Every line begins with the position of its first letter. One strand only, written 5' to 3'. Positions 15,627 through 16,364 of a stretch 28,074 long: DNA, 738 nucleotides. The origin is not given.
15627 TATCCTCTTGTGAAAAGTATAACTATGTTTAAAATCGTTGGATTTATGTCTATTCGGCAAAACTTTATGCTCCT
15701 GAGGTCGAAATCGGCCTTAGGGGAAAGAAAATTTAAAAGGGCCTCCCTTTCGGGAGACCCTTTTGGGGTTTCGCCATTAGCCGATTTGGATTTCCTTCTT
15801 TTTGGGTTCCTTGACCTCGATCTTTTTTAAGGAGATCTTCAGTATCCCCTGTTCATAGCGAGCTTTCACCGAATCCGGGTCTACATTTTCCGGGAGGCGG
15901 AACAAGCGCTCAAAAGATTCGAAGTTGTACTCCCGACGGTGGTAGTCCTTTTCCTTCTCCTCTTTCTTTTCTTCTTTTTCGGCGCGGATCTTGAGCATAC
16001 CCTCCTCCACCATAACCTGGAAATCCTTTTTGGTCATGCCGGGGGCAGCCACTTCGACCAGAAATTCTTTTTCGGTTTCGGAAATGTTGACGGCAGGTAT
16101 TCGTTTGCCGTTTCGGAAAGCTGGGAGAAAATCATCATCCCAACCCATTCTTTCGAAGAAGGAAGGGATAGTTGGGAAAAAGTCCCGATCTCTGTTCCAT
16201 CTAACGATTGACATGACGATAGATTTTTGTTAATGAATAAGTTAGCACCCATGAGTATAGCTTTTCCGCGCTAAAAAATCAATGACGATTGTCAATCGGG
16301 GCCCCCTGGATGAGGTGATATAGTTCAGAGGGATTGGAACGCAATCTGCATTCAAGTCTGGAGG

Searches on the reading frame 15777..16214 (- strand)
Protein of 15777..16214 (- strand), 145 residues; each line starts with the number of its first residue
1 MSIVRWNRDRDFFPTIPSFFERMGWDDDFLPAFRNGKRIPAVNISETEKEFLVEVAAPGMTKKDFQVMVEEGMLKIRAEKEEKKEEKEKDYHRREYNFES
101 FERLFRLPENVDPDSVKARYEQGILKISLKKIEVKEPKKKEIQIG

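Call 53: search_protein_families(library=pfam, proteins=[window:15777-16214:-])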
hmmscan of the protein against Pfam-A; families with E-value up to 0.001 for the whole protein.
window:15777-16214:- (145 aa): 3 families
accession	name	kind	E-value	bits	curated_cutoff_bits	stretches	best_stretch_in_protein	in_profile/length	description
PF00011.27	HSP20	-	6.7e-24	84.4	20.8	1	44-144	2-101/102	Hsp20/alpha crystallin family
PF17886.7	ArsA_HSP20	-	5.9e-05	23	22.5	1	49-128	2-62/63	HSP20-like domain found in ArsA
PF04969.22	CS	-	0.0005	21.4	21.3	1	46-131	7-78/78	CS domain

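Call 75: find_encoding_contigs(protein=window:15777-16214:-, flank=10000, max_places=6)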
Protein window:15777-16214:- (145 aa): no gene with exactly this product is on record in the collection.
